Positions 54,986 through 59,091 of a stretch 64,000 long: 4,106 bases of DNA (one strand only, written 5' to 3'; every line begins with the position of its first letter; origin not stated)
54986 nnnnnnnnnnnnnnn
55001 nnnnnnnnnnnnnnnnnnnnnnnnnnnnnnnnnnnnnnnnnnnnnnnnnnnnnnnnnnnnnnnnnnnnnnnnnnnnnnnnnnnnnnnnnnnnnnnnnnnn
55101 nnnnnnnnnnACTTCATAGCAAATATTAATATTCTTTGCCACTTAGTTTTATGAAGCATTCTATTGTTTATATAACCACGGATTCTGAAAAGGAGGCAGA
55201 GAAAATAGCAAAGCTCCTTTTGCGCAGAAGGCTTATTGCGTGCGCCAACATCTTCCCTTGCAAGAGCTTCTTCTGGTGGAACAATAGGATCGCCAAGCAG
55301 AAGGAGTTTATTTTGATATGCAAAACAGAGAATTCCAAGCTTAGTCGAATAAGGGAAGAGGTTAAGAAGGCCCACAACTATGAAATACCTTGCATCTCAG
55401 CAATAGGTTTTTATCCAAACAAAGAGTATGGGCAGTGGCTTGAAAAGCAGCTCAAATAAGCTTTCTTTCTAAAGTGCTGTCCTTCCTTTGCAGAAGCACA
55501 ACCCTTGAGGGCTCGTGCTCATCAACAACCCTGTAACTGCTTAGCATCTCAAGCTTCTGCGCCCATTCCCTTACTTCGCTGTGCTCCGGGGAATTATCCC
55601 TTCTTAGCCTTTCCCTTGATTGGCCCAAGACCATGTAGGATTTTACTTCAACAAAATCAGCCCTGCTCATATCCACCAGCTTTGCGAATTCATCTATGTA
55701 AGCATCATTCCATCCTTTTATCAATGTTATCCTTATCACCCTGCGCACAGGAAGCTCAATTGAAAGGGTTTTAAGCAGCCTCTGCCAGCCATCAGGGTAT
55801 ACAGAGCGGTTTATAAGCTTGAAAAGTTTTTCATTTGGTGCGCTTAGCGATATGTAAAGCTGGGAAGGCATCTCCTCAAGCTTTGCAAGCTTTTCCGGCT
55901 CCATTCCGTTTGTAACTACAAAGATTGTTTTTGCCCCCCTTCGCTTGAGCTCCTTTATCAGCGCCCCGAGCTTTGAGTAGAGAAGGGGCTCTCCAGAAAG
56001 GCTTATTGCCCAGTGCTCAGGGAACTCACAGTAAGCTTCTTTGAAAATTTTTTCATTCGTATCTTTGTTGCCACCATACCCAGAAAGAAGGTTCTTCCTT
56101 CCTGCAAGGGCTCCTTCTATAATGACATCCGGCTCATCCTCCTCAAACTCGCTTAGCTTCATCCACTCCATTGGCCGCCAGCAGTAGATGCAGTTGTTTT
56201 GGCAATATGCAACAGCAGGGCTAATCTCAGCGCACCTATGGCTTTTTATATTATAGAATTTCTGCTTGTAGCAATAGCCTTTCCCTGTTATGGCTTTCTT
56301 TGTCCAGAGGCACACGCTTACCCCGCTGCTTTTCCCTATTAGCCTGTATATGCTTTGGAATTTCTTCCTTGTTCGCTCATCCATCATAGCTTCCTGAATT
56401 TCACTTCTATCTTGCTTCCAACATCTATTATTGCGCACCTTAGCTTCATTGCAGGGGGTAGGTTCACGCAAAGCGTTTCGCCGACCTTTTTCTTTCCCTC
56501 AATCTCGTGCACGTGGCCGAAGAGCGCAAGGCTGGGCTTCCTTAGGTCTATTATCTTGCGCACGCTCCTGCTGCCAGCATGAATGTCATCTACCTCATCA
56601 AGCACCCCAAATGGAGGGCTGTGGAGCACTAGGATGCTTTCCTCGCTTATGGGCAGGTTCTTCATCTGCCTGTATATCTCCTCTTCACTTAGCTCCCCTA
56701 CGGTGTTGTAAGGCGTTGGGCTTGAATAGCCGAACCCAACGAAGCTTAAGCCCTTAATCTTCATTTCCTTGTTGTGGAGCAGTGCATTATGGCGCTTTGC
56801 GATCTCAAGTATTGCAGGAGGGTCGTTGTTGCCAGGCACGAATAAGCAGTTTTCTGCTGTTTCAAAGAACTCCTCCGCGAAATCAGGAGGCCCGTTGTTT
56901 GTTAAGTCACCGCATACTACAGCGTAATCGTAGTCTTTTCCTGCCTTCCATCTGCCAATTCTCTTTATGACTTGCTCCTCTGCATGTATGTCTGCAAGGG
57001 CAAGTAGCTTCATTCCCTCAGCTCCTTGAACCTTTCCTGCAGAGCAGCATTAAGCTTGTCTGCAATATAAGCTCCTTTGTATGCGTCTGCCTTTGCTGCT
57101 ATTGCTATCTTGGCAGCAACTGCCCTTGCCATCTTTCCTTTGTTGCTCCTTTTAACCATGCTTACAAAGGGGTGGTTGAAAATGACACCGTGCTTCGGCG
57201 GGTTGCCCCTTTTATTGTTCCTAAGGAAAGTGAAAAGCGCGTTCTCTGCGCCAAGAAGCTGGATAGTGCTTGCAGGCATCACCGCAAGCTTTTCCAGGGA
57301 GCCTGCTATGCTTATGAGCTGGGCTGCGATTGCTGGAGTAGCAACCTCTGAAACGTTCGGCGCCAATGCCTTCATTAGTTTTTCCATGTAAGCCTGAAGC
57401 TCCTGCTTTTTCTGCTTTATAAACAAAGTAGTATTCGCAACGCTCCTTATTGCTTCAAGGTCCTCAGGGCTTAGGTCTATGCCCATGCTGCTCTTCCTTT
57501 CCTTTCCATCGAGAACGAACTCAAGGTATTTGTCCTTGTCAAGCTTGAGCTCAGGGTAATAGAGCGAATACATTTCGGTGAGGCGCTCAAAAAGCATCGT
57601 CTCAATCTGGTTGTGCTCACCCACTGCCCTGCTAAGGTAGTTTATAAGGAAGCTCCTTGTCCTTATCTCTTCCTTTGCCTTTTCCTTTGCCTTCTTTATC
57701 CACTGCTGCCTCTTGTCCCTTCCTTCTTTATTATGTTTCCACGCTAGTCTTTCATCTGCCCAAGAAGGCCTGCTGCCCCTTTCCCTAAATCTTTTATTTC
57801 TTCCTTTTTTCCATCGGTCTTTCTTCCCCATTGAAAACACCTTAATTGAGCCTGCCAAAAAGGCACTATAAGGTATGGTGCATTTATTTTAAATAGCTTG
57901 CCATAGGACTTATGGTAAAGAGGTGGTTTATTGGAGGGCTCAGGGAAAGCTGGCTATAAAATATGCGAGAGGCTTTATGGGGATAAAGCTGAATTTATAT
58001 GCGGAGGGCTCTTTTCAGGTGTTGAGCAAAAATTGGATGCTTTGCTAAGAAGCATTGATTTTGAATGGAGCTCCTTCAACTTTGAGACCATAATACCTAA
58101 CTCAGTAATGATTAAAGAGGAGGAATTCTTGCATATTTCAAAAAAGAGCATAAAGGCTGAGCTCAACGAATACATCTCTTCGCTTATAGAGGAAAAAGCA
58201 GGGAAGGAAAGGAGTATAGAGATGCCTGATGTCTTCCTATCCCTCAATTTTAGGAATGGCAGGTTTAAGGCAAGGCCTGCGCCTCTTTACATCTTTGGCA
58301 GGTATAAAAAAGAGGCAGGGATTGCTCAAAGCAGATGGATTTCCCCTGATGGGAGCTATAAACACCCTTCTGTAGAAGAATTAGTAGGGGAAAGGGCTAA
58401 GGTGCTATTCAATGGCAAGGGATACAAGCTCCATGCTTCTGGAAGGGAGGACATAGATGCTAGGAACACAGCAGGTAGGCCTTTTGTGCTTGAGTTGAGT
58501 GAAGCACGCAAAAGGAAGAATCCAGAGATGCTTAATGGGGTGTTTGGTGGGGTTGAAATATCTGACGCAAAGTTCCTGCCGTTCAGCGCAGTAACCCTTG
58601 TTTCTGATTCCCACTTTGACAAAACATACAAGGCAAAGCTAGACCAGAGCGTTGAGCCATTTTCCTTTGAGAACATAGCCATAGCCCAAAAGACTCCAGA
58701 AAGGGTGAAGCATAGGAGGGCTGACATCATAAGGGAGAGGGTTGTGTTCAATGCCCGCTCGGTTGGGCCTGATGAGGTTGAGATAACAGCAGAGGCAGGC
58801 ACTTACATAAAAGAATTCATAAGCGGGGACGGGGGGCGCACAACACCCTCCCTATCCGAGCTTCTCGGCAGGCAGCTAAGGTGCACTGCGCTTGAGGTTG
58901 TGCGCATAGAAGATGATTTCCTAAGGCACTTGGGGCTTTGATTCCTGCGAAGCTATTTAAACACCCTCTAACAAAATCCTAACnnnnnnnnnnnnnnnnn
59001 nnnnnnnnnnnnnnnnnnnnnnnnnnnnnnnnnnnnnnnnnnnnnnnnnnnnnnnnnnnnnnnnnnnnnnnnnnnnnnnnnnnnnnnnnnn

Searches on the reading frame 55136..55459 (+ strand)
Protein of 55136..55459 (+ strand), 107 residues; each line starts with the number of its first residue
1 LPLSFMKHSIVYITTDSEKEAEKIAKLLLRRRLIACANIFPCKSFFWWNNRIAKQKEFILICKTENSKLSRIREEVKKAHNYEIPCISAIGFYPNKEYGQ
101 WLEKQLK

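Call 3: search_protein_families(library=pfam, proteins=[window:55136-55459:+], max_evalue=0.01)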
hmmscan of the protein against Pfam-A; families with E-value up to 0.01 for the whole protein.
window:55136-55459:+ (107 aa): 1 family
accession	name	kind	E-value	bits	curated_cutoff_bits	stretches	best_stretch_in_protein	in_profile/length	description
PF03091.20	CutA1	-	6.1e-29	100.2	22.4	1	10-104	2-98/99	CutA1 divalent ion tolerance protein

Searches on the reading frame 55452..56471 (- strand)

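Call 3: search_protein_families(library=pfam, proteins=[window:55452-56471:-], max_evalue=0.01)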
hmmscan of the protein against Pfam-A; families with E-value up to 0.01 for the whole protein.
window:55452-56471:- (339 aa): 3 families
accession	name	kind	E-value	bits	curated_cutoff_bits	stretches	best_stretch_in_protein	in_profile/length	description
PF08608.17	Wyosine_form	-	5.1e-21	75.1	22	1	270-329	3-63/63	Wyosine base formation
PF04055.27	Radical_SAM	-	3.9e-19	69.9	29.5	1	89-266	6-166/166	Radical SAM superfamily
PF00702.32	Hydrolase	-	0.0052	17.6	26.4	1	121-236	58-167/191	haloacid dehalogenase-like hydrolase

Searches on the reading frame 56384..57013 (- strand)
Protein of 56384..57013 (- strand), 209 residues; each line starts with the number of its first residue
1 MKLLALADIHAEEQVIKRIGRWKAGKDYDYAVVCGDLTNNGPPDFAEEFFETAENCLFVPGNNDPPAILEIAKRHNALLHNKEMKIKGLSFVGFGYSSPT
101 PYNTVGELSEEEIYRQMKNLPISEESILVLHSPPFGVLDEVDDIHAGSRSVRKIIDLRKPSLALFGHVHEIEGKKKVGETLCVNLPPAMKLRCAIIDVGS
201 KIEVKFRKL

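Call 3: search_protein_families(library=pfam, proteins=[window:56384-57013:-], max_evalue=0.01)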
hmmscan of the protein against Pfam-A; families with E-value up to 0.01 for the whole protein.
window:56384-57013:- (209 aa): 3 families
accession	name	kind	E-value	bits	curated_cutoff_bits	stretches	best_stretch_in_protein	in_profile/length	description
PF14582.11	Metallophos_3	-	3.9e-12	46.5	28.2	1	124-205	174-255/259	Metallophosphoesterase, calcineurin superfamily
PF00149.33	Metallophos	-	1.9e-11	45.2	21.5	1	1-170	1-190/191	Calcineurin-like phosphoesterase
PF12850.12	Metallophos_2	-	2.4e-10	41.1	27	1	1-184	1-131/154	Calcineurin-like phosphoesterase superfamily domain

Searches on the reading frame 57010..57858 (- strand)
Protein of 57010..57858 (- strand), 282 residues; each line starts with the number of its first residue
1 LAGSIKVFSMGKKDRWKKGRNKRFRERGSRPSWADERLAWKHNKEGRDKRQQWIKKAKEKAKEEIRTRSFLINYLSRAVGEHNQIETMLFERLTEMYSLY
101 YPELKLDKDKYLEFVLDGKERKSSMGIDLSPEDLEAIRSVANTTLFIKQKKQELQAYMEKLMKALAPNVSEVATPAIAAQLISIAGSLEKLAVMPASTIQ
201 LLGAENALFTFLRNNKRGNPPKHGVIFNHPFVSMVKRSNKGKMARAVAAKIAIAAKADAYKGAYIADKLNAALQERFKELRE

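Call 3: search_protein_families(library=pfam, proteins=[window:57010-57858:-], max_evalue=0.01)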
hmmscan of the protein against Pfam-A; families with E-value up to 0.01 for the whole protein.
window:57010-57858:- (282 aa): 1 family
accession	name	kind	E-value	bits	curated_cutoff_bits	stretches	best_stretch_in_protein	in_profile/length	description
PF01798.23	Nop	-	1.4e-46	159.2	25.4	1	123-278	72-227/228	snoRNA binding domain, fibrillarin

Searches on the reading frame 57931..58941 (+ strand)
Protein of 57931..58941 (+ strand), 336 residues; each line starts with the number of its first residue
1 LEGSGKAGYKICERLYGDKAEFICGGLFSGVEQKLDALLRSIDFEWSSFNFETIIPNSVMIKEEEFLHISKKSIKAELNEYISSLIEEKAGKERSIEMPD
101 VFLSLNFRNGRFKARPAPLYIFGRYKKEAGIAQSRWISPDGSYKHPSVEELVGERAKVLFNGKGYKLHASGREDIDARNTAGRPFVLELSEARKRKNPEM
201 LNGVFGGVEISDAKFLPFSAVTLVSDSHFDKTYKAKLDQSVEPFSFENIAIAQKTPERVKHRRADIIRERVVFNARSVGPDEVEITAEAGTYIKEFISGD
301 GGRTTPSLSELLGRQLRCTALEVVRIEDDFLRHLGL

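Call 3: search_protein_families(library=pfam, proteins=[window:57931-58941:+], max_evalue=0.01)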
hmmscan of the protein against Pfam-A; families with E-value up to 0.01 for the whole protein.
window:57931-58941:+ (336 aa): 2 families
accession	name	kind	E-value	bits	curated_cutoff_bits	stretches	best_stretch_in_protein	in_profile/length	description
PF21238.2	Pus10_C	-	2.3e-42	145.6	27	1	120-327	1-232/232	Pus10, C-terminal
PF22023.1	Pus10_THUMP_arc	-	0.00056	20.4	28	1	43-106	11-78/78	Pus10 THUMP domain, archaeal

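Call 4: search_protein_families(library=ncbifam, proteins=[window:57931-58941:+], max_evalue=0.1)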
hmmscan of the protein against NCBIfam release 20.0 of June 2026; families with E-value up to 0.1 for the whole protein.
window:57931-58941:+ (336 aa): 1 family
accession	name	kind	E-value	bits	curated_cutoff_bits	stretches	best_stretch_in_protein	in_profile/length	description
TIGR01213.2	pseudo_Pus10arc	equivalog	1.4e-62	211.9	200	1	22-327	58-402/402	tRNA pseudouridine(54/55) synthase Pus10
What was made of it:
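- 57931..58941 (+): Pus10 tRNA pseudouridine synthase, the conserved upstream neighbour of the peptidase. Pfam Pus10_C E=2.3e-42 and TIGR01213 at 211.9 bits (calls 3, 4).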
